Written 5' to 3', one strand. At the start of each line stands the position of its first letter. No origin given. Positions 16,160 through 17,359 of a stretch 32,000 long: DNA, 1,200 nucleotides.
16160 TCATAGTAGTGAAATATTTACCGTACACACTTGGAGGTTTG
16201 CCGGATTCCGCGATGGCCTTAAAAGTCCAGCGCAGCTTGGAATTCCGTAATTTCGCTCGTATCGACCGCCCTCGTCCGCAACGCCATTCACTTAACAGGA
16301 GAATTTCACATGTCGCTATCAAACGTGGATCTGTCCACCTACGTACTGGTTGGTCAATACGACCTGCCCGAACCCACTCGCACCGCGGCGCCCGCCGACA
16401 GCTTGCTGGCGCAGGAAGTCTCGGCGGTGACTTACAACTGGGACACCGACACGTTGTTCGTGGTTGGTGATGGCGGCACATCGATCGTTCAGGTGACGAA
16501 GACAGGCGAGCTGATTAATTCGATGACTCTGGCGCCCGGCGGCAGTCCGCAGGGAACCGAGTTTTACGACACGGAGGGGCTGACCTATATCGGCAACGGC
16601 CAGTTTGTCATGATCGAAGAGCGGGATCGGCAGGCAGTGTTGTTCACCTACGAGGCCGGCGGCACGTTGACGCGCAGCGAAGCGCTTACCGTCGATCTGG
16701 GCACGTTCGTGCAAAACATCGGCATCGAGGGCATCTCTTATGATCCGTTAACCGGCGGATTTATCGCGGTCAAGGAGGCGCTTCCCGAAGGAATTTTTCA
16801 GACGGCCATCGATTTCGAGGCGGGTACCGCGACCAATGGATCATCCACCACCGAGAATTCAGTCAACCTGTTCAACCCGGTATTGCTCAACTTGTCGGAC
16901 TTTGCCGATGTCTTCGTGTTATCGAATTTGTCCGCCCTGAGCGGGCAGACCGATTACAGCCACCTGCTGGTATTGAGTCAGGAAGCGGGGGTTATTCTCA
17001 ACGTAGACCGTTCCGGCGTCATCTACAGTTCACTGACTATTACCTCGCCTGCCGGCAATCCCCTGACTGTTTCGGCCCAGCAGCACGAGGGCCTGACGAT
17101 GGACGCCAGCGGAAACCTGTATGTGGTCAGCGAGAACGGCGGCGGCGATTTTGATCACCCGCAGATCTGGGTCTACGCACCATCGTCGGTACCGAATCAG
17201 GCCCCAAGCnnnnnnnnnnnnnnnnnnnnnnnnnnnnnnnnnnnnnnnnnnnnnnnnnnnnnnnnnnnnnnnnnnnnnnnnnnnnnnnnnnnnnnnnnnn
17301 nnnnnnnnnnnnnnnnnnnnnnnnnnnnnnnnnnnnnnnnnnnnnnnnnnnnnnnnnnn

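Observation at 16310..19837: Giant T1SS/RTX protein with a phytase-clan-like beta-propeller and duplicated lamin-tail domains, divergent from phnCDE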

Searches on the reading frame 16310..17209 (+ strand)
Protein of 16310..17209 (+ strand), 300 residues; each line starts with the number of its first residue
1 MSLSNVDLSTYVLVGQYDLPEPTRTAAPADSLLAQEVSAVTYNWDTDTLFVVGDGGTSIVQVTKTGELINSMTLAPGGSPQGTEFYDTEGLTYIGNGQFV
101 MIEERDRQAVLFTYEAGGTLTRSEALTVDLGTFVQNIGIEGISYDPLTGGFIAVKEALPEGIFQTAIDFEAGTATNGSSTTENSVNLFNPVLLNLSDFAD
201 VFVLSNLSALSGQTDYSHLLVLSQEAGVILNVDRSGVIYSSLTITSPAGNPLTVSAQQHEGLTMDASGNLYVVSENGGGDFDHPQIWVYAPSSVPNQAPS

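Call 9: search_solved_structures(query=window:16310-17209:+, max_evalue=1, show_alignments=2)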
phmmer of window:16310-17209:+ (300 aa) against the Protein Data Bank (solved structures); distinct sequences matched with E-value up to 1: 1.
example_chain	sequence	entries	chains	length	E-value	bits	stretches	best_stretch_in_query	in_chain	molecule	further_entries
3qqz_A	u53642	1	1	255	4e-14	56.1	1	34-276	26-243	Putative uncharacterized protein yjiK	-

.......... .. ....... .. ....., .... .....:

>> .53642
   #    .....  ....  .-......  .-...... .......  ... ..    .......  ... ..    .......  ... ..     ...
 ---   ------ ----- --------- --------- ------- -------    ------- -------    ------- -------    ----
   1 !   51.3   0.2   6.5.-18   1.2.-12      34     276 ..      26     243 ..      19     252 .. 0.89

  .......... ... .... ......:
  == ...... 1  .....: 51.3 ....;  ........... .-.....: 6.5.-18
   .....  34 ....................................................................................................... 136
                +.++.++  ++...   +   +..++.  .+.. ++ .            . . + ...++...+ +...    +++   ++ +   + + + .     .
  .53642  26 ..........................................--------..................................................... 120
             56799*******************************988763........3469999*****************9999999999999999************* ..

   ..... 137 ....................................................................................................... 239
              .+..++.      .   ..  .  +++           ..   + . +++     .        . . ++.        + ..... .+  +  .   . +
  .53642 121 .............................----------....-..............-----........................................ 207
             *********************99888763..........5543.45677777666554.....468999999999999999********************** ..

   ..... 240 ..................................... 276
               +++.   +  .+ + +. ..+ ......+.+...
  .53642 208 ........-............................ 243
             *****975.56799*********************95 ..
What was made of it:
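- E89, E104-R105-D106, N136, E140, K155-E156, E260 and E275 are kept even in YjiK at 22% identity (call 9).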

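Call 22: find_related_loci(query=A1, collection=genome_contigs, flank=10000)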
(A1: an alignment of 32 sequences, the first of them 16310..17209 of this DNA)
Query A1 (300 aa) in genome_contigs; peptide patterns used: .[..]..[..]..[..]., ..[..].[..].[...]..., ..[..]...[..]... (x = any residue, [..] = any of these).
599 stretches matched a pattern (row limit reached: there are more); 530 encode a relative of the query (tblastn E <= 1e-3); the best 80 are kept; 80 distinct loci.
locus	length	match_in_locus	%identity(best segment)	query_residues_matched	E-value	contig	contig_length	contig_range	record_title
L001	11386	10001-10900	87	1-300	2e-175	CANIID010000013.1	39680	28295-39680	MAG: Betaproteobacteria bacterium isolate RE-9nov16-207 genome assembly, contig: RE-9nov16-C1601, whole genome shotgun s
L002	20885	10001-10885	79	6-300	5e-156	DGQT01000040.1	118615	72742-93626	MAG TPA_asm: Chitinophagaceae bacterium UBA4407 UBA4407_contig_190, whole genome shotgun sequence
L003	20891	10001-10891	78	4-300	9e-156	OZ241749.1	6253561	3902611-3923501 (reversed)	MAG: Chitinophagaceae bacterium isolate ca40f1fe-4a6d-4d15-ad54-0159cd83673b genome assembly, chromosome: 1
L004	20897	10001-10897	79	2-300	1e-155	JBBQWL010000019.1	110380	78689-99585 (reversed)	MAG: Chitinophagales bacterium isolate Co_metawrap_2054 Cmw_2054_k141_9364494_length_110380_cov_10.9996, whole genome sh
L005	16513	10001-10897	78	2-300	2e-153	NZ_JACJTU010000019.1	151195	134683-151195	Nostoc paludosum FACHB-159 contig19, whole genome shotgun sequence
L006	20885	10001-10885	77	6-300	8e-153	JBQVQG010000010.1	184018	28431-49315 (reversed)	MAG: Reyranella sp. isolate CZ0106C_1 NODE_10_length_184018_cov_6.332259, whole genome shotgun sequence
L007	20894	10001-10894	77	3-300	7e-153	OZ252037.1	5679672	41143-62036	MAG: Flavisolibacter sp. isolate 76ae5774-17f9-4149-863b-b63760e08cf3 genome assembly, chromosome: 1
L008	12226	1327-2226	77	1-300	7e-153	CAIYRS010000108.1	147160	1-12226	MAG: uncultured Methylococcaceae bacterium isolate KTt_bin-0593 genome assembly, contig: bin-0593:108/117, whole genome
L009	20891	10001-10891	76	4-300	7e-153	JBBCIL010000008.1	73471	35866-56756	MAG: Bacteroidota bacterium isolate S7_metab_bin.52 s1775.ctg001782l, whole genome shotgun sequence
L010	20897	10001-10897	77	2-300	2e-152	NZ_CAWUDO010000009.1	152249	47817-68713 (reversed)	Nostoc sp. CCY 9925 isolate Nostoc CCY 9925 NODE_9_length_152249_cov_119.278671, whole genome shotgun sequence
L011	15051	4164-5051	77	5-300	2e-152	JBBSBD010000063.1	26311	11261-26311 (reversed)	MAG: Chitinophagales bacterium isolate La6_metabat2.083 La6_metabat2.083_K_1062303_L_26311_cov_37.2379, whole genome sho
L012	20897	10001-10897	77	2-300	2e-152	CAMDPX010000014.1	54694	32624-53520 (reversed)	MAG: Planctomyces sp. SH-PL62 isolate ZH-03apr19-232 genome assembly, contig: ZH-03apr19-C530, whole genome shotgun sequ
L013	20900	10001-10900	76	1-300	3e-152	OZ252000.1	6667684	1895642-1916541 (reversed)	MAG: Ferruginibacter sp. isolate 68edfeef-088a-42c5-a09d-8d7a2ac4187b genome assembly, chromosome: 1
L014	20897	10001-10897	77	2-300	1e-151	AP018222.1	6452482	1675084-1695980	Nostoc linckia NIES-25 DNA, nearly complete genome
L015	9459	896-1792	77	2-300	2e-150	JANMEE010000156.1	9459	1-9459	MAG: Dolichospermum sp. OTE_75_concoct_329_sub OTE_75_k141_2375865, whole genome shotgun sequence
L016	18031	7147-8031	79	6-300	2e-150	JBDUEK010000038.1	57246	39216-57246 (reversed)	MAG: Ferruginibacter sp. isolate cluster4_bin.93 NODE_446_length_57246_cov_15.232064, whole genome shotgun sequence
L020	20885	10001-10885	75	6-300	8e-148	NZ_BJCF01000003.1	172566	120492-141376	Dolichospermum planctonicum strain NIES-80 sequence003, whole genome shotgun sequence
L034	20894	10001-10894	73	3-300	4e-144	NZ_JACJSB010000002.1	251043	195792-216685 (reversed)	Dolichospermum sp. FACHB-1091 contig2, whole genome shotgun sequence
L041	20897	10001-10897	73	3-300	5e-143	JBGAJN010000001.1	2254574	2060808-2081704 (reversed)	MAG: Limisphaerales bacterium isolate MAG_AAO_H125.48 AAOH125-48_opera_contig_2, whole genome shotgun sequence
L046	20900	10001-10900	70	1-300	2e-142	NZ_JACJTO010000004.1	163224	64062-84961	Aphanizomenon flos-aquae FACHB-1287 contig4, whole genome shotgun sequence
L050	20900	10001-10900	73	2-299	2e-141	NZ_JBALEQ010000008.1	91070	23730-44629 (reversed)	MAG: Nostoc sp. isolate P8256 bin 3 NODE_176_length_91070_cov_169.428953, whole genome shotgun sequence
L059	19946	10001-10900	72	1-300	1e-140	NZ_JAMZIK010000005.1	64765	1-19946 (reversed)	Siccirubricoccus soli strain KC 17139 contig5, whole genome shotgun sequence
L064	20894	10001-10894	73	4-299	8e-140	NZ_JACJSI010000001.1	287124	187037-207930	Nostoc flagelliforme FACHB-838 contig1, whole genome shotgun sequence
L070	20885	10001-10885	69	6-300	3e-139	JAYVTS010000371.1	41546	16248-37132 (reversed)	MAG: Verrucomicrobiota bacterium isolate GL74_UP_concoct_47 GL74_UP_concoct_47_370, whole genome shotgun sequence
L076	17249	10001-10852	75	6-289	3e-138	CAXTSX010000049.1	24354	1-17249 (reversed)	MAG TPA_asm: uncultured bacterium isolate public_SRR11456922_metawrap_bin.4 genome assembly, contig: public_SRR11456922_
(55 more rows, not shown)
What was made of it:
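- The propeller is 69-87% identical across at least 7 phyla and at least 530 species genomes (call 22).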

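Call 29: predict_structure(alignment_id=A1)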
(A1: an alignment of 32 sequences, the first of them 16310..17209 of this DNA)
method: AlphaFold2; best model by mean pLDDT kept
length: 300 residues; sequences in the alignment: 32
mean_pLDDT: 92.7   pTM: 0.92
mean pLDDT of the five models: 92.7, 92.5, 90.7, 90.7, 88.6
residues with pLDDT >= 90: 238; 70-90: 53; 50-70: 5; < 50: 4
segments of 3 or more residues with pLDDT < 50: 297-300
pLDDT, mean of each block of 10 residues (from residue 1): 88 95 88 90 97 87 97 93 92 98 94 96 97 83 97 91 97 96 92 95 97 96 97 98 91 94 97 93 94 62
secondary structure, 60 per line:
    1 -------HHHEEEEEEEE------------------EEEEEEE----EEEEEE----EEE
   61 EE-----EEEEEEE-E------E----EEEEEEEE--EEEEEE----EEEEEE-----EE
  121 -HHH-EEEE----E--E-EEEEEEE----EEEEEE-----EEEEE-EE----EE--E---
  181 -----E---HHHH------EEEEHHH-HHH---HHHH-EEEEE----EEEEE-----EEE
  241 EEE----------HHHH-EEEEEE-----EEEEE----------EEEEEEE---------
elements in order: E11-18 E37-43 E48-53 E58-62 E68-74 E88-95 E98-103 E108-113 E126-129 E139-145 E150-155 E161-165 H190-193 E200-203 H214-217 E219-223 E228-232 E238-243 H254-257 E259-264 E270-274 E285-291
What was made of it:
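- On Beta-propeller phytase (PF02333): Five blades (call 29).
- Closest known: Beta-propeller phytases. Different: Five blades, not six (call 29).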

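Call 33: fold_search(model_id=the predicted structure, library=pdb)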
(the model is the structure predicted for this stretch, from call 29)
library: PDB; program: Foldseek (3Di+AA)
matches with E <= 10: 1386; with E <= 0.001: 679
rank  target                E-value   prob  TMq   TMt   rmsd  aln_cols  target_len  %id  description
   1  3qqz                  1.5e-14  1.00  0.60  0.73   5.3       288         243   22  Crystal structure of the C-terminal domain of the yjiK protein from Escherichia coli CFT073 (released 2011-03-09)
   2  8j72_B                1.3e-09  1.00  0.47  0.50   9.2       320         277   12  Crystal structure of mammalian Trim71 in complex with lncRNA Trincr1 (released 2024-03-06)
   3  8j72_A                2.3e-09  1.00  0.47  0.50   9.4       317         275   11  Crystal structure of mammalian Trim71 in complex with lncRNA Trincr1 (released 2024-03-06)
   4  6fpt_A                2.5e-09  1.00  0.49  0.39   9.1       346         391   10  Crystal structure of Danio rerio Lin41 filamin-NHL domains (released 2018-05-09)
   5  7djm                  3.1e-09  1.00  0.45  0.31  11.4       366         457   11  Structure of four truncated and mutated forms of quenching protein (released 2022-06-08)
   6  7qrx_A                4.8e-09  1.00  0.49  0.52   9.1       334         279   11  Crystal structure of NHL domain of TRIM71 (released 2022-05-04)
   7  7djj                  5.1e-09  1.00  0.45  0.39  12.6       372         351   12  Structure of four truncated and mutated forms of quenching protein lumenal domains (released 2022-06-08)
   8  6xg7                  5.4e-09  1.00  0.49  0.51   8.4       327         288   10  1.3 A Resolution Structure of the of the NHL Repeat Region of D. melanogaster Thin (released 2020-12-16)
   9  6d69                  6.4e-09  1.00  0.49  0.50   7.2       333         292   12  Crystal Structure of the NHL Repeat Region of D. melanogaster Thin (released 2019-04-24)
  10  7qrv_D                7.1e-09  1.00  0.50  0.53   9.0       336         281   13  Crystal structure of NHL domain of TRIM2 (full C-terminal) (released 2022-05-04)
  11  9jur                  7.5e-09  1.00  0.47  0.50   9.2       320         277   12  Crystal Structure of NHL domain of human E3 ubiquitin-protein ligase TRIM71 (released 2025-04-30)
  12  3mbr                  7.9e-09  1.00  0.54  0.66   6.7       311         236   12  Crystal Structure of the Glutaminyl Cyclase from Xanthomonas campestris (released 2010-06-30)
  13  6fpt_B                7.9e-09  1.00  0.50  0.40   8.8       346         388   10  Crystal structure of Danio rerio Lin41 filamin-NHL domains (released 2018-05-09)
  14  6fq3_A                8.9e-09  1.00  0.50  0.40   8.0       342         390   11  Crystal structure of Danio rerio Lin41 filamin-NHL domains in complex with lin-29A 5'UTR 13mer RNA (released 2018-05-09)
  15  5efv_A                9.9e-09  1.00  0.48  0.26  10.8       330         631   14  The host-recognition device of Staphylococcus aureus phage Phi11 (released 2016-05-25)
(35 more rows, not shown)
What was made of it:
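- On PF06977 SdiA-regulated / YjiK / CarP propellers: AF2 pLDDT 92.7 with 20 strands in 5 blades (call 29); Foldseek 3qqz E 1.5e-14, TMt 0.73 (call 33)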

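Call 40: search_protein_families(library=pfam, alignment_id=A2, max_evalue=0.00001)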
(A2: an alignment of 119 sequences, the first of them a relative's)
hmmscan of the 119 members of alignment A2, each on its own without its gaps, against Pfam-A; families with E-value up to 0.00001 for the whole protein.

A. member 1, L001:9473-9787:+ (105 aa): 0 families

B. families by the number of members that match (of 119 scanned): 122 families (the first 25 are shown)
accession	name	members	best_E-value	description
PF00248.27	Aldo_ket_red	4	1.9e-70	Aldo/keto reductase family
PF02518.31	HATPase_c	4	3.4e-27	Histidine kinase-, DNA gyrase B-, and HSP90-like ATPase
PF00512.31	HisKA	3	7.7e-22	His Kinase A (phospho-acceptor) domain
PF13620.12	CarboxypepD_reg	3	2e-20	Carboxypeptidase regulatory-like domain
PF13715.12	CarbopepD_reg_2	3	2.5e-14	CarboxypepD_reg-like domain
PF01724.21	DUF29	2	2.1e-45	Domain of unknown function DUF29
PF00561.26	Abhydrolase_1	2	4.9e-38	alpha/beta hydrolase fold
PF14218.11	COP23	2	1.1e-31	Circadian oscillating protein COP23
PF01075.23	Glyco_transf_9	2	1.5e-26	Glycosyltransferase family 9 (heptosyltransferase)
PF12697.13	Abhydrolase_6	2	2.8e-25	Alpha/beta hydrolase family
PF00989.32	PAS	2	2.8e-25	PAS fold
PF00072.30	Response_reg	2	2.4e-24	Response regulator receiver domain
PF13426.13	PAS_9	2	1.7e-23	PAS domain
PF03692.20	CxxCxxCC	2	1.1e-15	Putative zinc- or iron-chelating domain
PF08447.18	PAS_3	2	8.7e-15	PAS fold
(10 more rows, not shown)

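Call 42: search_protein_families(library=pfam, proteins=[L076:5453-9529:+, L059:5552-7234:+, L046:3629-9760:+, L016:56-2578:+, L013:4527-9584:+, L041:5761-7281:+, L050:9011-10000:+, L006:9359-10000:+], max_evalue=0.0001)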
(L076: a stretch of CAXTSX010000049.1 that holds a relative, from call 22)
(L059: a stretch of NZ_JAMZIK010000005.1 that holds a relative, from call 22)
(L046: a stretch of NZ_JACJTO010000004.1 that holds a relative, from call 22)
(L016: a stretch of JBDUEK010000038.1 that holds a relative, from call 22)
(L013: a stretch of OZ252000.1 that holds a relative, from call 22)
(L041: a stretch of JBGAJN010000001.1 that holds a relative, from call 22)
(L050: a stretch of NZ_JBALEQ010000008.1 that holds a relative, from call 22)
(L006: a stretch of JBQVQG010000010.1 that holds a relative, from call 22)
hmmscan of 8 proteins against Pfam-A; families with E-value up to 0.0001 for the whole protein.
L076:5453-9529:+ (1359 aa): 4 families
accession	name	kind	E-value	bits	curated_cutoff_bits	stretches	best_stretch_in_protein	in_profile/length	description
PF09423.15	PhoD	-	9e-48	163.6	27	1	808-1115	14-295/343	PhoD-like phosphatase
PF01663.27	Phosphodiest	-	7.3e-28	98.6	23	2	357-641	122-342/342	Type I phosphodiesterase / nucleotide pyrophosphatase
PF16655.11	PhoD_N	-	7.3e-16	58.9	30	1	702-783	3-90/90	PhoD-like phosphatase, N-terminal domain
PF16656.11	Pur_ac_phosph_N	-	3e-06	28.1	30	1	701-783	5-93/93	Purple acid Phosphatase, N-terminal domain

L059:5552-7234:+ (561 aa): 3 families
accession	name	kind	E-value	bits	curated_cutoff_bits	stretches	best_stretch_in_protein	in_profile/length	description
PF00245.25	Alk_phosphatase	-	4.2e-75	253.7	24.4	1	33-433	1-421/423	Alkaline phosphatase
PF01676.23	Metalloenzyme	-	3.7e-10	40.2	24.3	1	239-435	130-250/252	Metalloenzyme superfamily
PF13946.11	DUF4214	-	4.7e-09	36.6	23.2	1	485-546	10-70/72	Domain of unknown function (DUF4214)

L046:3629-9760:+ (2044 aa): 3 families
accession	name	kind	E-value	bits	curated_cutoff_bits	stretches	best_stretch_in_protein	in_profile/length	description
PF13449.12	Phytase-like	-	6.2e-54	184.2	27.6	2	1589-1755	117-284/284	Esterase-like activity of phytase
PF03009.23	GDPD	-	1.3e-41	143.7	23.6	1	1203-1565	1-244/244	Glycerophosphoryl diester phosphodiesterase family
PF00353.25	HemolysinCabind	-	2e-05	24.9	23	1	1907-1935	1-29/36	RTX calcium-binding nonapeptide repeat (4 copies)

L016:56-2578:+ (841 aa): 4 families
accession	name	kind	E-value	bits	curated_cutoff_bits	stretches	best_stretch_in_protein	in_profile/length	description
PF17957.7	Big_7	-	1.1e-13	52.1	24.1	1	488-555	1-59/70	Bacterial Ig domain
PF18962.6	Por_Secre_tail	-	1.9e-10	41.3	27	1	769-838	3-73/75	Secretion system C-terminal sorting domain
PF05787.19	PhoX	-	2.2e-06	27.5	24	1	189-399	230-463/515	Alkaline phosphatase PhoX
PF07691.17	PA14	-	4.5e-06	27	24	1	620-727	39-141/147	PA14 domain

L013:4527-9584:+ (1686 aa): 5 families
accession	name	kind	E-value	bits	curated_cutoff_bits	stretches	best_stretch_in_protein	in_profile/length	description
PF17957.7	Big_7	-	2.3e-15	57.4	24.1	1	1326-1394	1-70/70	Bacterial Ig domain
PF02494.22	HYR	-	1e-09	39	21.7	1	679-755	2-81/81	HYR domain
PF18962.6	Por_Secre_tail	-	7.2e-09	36.3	27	1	1614-1679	3-69/75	Secretion system C-terminal sorting domain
PF07691.17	PA14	-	1.8e-08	34.7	24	1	1442-1569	19-143/147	PA14 domain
PF19671.4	DUF6174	-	7.5e-05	23.5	23.8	0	507-533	13-39/122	Family of unknown function (DUF6174)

L041:5761-7281:+ (507 aa): 1 family
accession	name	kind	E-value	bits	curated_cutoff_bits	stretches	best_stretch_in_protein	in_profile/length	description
PF07589.16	PEP-CTERM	-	1.3e-06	28.7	20.7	1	481-505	1-24/24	PEP-CTERM motif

L050:9011-10000:+ (330 aa): 1 family
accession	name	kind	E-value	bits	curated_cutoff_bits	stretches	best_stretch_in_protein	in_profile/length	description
PF03160.20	Calx-beta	-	3.8e-07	30.6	27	1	215-329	6-119/119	Calx-beta domain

L006:9359-10000:+ (214 aa): 0 families
